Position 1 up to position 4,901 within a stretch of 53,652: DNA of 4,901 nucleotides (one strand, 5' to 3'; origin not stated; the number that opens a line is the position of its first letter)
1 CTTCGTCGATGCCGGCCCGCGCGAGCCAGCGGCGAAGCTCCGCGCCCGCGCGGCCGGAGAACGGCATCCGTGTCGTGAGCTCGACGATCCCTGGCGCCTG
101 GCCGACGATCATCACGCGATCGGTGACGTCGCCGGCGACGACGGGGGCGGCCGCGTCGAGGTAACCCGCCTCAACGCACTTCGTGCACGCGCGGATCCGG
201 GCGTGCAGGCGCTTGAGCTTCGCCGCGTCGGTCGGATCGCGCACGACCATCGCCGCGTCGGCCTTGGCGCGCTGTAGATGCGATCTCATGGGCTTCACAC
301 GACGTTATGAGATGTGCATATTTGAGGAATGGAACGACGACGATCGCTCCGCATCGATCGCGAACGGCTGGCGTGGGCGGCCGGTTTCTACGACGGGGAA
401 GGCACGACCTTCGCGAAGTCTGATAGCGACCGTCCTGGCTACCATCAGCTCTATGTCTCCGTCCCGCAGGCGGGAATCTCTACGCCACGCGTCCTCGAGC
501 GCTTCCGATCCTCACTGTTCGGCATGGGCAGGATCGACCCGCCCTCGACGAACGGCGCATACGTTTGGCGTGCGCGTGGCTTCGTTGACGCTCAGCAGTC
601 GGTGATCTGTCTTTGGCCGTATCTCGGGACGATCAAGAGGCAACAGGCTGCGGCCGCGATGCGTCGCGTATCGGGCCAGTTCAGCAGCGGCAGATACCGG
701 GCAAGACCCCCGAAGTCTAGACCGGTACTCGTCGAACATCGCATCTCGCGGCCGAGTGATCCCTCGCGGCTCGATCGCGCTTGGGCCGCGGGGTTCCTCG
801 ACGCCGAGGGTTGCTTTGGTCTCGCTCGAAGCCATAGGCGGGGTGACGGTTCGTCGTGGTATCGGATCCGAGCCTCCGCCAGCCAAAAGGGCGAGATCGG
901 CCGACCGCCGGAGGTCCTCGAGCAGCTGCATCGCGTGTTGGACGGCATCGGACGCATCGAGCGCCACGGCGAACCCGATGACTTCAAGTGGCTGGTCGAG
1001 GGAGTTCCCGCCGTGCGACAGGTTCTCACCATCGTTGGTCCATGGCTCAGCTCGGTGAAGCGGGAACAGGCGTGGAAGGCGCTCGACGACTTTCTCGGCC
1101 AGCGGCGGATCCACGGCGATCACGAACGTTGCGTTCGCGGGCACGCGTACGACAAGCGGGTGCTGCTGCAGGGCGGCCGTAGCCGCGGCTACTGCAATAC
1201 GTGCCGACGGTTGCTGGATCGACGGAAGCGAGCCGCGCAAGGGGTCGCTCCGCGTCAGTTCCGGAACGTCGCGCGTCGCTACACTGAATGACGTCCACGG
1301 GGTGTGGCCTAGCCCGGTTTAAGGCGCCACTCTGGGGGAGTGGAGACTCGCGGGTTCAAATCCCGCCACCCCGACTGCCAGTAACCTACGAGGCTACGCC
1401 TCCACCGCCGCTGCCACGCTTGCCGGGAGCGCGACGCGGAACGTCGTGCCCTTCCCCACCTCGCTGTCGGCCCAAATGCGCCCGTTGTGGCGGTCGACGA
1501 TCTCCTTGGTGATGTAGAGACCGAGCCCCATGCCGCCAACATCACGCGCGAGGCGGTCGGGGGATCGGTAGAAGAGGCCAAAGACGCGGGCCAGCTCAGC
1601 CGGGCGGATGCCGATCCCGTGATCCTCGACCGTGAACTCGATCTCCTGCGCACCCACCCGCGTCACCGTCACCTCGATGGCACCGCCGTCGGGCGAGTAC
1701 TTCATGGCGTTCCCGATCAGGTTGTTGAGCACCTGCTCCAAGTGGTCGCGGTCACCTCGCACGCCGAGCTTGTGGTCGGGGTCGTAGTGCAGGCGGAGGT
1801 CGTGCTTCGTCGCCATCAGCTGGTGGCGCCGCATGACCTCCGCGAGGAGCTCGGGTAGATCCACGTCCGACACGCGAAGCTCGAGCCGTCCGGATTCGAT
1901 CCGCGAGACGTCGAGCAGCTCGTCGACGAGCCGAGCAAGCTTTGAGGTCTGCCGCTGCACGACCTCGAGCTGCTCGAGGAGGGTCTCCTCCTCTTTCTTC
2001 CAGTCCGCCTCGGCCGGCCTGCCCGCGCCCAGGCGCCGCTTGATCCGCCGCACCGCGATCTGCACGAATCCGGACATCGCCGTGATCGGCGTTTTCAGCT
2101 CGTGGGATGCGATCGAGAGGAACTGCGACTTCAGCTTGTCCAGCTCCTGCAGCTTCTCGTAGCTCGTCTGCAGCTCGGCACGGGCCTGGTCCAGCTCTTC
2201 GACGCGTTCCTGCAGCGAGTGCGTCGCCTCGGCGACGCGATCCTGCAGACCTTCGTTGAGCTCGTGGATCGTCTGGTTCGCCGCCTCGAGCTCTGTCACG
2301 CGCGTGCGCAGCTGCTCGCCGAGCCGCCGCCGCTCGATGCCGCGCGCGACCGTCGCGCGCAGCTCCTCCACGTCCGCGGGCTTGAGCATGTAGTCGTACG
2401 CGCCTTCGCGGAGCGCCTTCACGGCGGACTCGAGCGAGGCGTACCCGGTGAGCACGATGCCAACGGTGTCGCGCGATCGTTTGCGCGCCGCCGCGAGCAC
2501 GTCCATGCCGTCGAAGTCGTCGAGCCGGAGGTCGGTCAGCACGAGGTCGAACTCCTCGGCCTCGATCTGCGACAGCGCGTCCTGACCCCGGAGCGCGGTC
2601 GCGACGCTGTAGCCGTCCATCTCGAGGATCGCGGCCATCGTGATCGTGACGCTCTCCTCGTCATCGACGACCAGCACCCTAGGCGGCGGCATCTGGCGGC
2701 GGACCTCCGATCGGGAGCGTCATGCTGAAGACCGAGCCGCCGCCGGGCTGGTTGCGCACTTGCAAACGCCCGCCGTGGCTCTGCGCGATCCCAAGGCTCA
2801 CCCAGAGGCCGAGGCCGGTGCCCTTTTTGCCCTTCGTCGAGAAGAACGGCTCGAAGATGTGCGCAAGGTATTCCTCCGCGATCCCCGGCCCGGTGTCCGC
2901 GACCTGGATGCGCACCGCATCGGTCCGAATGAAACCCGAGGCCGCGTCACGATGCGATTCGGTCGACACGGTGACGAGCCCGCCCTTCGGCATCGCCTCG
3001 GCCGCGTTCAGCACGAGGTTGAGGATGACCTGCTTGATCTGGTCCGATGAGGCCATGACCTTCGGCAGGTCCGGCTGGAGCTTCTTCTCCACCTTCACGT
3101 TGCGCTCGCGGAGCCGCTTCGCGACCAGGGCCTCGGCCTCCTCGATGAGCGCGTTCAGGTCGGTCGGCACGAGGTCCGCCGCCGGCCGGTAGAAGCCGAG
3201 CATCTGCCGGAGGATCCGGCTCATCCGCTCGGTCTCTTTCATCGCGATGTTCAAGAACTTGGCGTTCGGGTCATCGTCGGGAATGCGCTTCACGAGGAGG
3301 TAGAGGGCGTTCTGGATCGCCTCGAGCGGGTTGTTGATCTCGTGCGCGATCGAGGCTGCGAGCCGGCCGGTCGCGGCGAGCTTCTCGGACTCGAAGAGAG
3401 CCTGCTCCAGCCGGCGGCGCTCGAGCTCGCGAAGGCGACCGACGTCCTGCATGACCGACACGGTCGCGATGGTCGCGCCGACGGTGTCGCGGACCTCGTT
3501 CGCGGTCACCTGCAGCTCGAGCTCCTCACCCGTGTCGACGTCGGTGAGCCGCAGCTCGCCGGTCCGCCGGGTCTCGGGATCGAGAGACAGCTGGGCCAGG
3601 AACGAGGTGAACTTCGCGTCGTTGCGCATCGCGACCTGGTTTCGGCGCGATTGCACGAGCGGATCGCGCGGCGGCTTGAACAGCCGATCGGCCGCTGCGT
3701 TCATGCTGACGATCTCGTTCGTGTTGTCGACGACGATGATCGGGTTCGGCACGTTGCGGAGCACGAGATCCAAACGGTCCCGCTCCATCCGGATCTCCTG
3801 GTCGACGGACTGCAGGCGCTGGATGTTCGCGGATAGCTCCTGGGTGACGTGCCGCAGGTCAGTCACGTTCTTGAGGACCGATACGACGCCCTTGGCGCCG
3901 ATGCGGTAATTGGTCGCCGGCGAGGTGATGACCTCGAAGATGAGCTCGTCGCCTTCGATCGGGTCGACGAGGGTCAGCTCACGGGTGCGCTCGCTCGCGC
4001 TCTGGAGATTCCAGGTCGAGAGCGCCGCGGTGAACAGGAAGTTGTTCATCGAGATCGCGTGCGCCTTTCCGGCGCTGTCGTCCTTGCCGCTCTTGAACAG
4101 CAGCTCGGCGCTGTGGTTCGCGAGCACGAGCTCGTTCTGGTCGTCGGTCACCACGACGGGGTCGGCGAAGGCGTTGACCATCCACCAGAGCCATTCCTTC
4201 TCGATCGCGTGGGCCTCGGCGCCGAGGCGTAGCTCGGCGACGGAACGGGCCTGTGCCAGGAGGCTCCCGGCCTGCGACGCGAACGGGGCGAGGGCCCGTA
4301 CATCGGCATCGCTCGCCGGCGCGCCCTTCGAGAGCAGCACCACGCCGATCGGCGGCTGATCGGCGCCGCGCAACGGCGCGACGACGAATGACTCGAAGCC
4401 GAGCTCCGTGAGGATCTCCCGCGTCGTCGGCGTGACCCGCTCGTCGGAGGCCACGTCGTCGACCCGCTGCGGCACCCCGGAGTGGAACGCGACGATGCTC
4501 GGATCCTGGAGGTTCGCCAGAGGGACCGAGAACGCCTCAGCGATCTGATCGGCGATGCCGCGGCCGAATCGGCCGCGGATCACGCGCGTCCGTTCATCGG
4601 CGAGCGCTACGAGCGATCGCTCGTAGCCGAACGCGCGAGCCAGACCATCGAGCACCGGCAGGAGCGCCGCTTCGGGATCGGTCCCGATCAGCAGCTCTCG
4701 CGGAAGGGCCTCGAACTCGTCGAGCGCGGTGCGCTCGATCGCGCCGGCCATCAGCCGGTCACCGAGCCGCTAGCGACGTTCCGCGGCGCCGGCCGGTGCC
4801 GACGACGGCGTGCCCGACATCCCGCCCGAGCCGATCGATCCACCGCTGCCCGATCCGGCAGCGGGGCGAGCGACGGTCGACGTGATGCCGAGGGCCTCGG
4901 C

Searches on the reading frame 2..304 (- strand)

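Call 49: search_protein_families(library=pfam, proteins=[window:2-304:-], max_evalue=0.001)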
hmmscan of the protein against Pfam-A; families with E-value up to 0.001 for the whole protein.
window:2-304:- (101 aa): 1 family
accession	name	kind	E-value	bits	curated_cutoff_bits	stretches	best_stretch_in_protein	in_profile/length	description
PF03167.25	UDG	-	5e-10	40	24.3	1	58-100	4-46/141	Uracil DNA glycosylase superfamily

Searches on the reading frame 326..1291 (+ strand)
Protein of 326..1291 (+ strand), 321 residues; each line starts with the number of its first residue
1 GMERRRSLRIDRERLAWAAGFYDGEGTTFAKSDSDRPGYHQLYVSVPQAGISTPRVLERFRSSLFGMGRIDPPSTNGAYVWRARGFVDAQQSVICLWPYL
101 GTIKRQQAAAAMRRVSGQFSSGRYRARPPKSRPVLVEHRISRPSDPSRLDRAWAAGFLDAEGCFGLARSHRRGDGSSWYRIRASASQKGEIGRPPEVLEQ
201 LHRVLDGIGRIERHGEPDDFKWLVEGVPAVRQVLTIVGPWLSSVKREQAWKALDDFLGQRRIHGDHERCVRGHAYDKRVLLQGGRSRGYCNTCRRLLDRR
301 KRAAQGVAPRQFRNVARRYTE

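Call 20: search_protein_families(library=pfam, proteins=[window:326-1291:+], max_evalue=0.001)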
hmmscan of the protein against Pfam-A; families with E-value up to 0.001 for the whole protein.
window:326-1291:+ (321 aa): 1 family
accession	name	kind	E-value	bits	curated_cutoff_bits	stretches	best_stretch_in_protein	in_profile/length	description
PF00961.24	LAGLIDADG_1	-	3e-05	25.3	23.1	0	155-225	2-69/102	LAGLIDADG endonuclease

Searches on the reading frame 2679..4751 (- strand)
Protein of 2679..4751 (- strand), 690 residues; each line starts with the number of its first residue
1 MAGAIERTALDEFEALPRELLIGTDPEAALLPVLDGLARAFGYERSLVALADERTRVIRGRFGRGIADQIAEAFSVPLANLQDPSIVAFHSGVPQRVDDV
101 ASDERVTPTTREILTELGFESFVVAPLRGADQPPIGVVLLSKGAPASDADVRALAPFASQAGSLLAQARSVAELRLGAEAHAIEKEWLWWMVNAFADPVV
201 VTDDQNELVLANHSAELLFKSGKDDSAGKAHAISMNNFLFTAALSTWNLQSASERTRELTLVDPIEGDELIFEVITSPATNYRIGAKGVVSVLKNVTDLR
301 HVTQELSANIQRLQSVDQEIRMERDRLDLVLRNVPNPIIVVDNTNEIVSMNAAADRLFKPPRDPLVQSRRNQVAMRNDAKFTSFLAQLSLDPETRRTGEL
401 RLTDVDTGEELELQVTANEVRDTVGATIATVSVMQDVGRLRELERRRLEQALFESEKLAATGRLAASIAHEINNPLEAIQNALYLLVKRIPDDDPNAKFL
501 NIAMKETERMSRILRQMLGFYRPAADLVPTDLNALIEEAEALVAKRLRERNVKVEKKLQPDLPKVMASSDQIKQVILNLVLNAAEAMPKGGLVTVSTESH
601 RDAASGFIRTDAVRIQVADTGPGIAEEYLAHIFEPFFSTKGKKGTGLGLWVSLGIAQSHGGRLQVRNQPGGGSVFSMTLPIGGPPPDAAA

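Call 3: search_protein_families(library=pfam, proteins=[window:2679-4751:-], max_evalue=0.01)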
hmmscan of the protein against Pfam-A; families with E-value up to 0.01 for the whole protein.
window:2679-4751:- (690 aa): 12 families
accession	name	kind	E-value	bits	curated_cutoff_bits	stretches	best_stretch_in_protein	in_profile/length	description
PF02518.31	HATPase_c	-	4.8e-26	91.8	26.4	1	569-681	3-109/111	Histidine kinase-, DNA gyrase B-, and HSP90-like ATPase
PF00989.32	PAS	-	2.7e-14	53.6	22.6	2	326-437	2-113/113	PAS fold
PF00512.31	HisKA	-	1.5e-12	47.8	26.9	1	462-522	3-62/66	His Kinase A (phospho-acceptor) domain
PF08448.16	PAS_4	-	1.2e-08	35.6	23.1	1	331-441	1-109/110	PAS fold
PF13185.12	GAF_2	-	1.4e-08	35.5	28.6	1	24-165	2-135/136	GAF domain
PF01590.32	GAF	-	7.6e-08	33.4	22.4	1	25-162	1-130/133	GAF domain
PF13188.13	PAS_8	-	5.2e-06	26.6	21.8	0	326-359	2-35/65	PAS domain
PF13426.13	PAS_9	-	2.9e-05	24.7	27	0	335-437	1-101/103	PAS domain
PF10090.15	HPTransfase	-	3.2e-05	24.1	22.9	1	537-616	2-76/123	Histidine phosphotransferase C-terminal domain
PF17765.7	MLTR_LBD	-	5.3e-05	23.8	26.3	1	325-374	3-52/168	MmyB-like transcription regulator ligand binding domain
PF13492.12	GAF_3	-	0.00094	20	27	1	34-165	10-127/129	GAF domain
PF12860.13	PAS_7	-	0.0081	16.7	27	0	331-378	1-48/115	PAS fold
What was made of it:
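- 2679..4751 (-): HK1: a soluble GAF-PAS-HisKA-HATPase sensor histidine kinase that starts 18 nt after gvpA. Pfam domains in call 3.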

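Call 54: search_solved_structures(query=window:2679-4751:-, max_evalue=0.001)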
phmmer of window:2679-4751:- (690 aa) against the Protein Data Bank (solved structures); distinct sequences matched with E-value up to 0.001: 61 (the best 60 are shown).
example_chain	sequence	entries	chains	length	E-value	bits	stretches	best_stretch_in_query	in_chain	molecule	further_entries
9jfj_A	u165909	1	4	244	5.2e-40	141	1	445-682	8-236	Sensor histidine kinase ZraS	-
5idj_A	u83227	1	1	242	2.3e-33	119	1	453-681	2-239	Histidine kinase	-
8a3u_A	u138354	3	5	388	1.3e-31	113.2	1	431-681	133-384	Putative Sensory box protein,Sensor protein FixL | Putative Sensory box protein,Putative Sensory box protein,Sensor protein FixL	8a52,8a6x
8a7f_A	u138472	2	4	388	1.3e-31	113.2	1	431-681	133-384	Putative Sensory box protein,Sensor protein FixL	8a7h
4gcz_A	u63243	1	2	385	1.9e-31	112.7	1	432-681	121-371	Blue-light photoreceptor, Sensor protein fixL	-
3d36_A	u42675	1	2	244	2.6e-30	108.9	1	453-687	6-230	Sporulation kinase B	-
8vc9_A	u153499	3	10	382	1.6e-29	106.3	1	441-684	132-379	Leptospira virulence regulator B (LvrB) | histidine kinase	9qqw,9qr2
3a0r_A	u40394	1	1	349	2.4e-28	102.4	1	447-680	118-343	Sensor protein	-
8u4x_A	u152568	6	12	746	5.2e-25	91.4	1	436-682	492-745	histidine kinase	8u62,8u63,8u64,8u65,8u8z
9p6i_A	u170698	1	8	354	6.4e-22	81.2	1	441-681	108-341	histidine kinase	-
5idm_A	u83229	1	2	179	1.1e-21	80.4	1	530-685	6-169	Cell cycle histidine kinase CckA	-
9qq6_A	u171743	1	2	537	4.2e-19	71.9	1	435-679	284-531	histidine kinase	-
7z8n_A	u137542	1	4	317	7.6e-17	64.4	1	431-680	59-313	Histidine kinase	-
8f71_A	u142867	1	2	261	8e-17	64.4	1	456-682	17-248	Histidine kinase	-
6paj_A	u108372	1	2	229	8.6e-17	64.3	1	465-680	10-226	Sensor protein SrrB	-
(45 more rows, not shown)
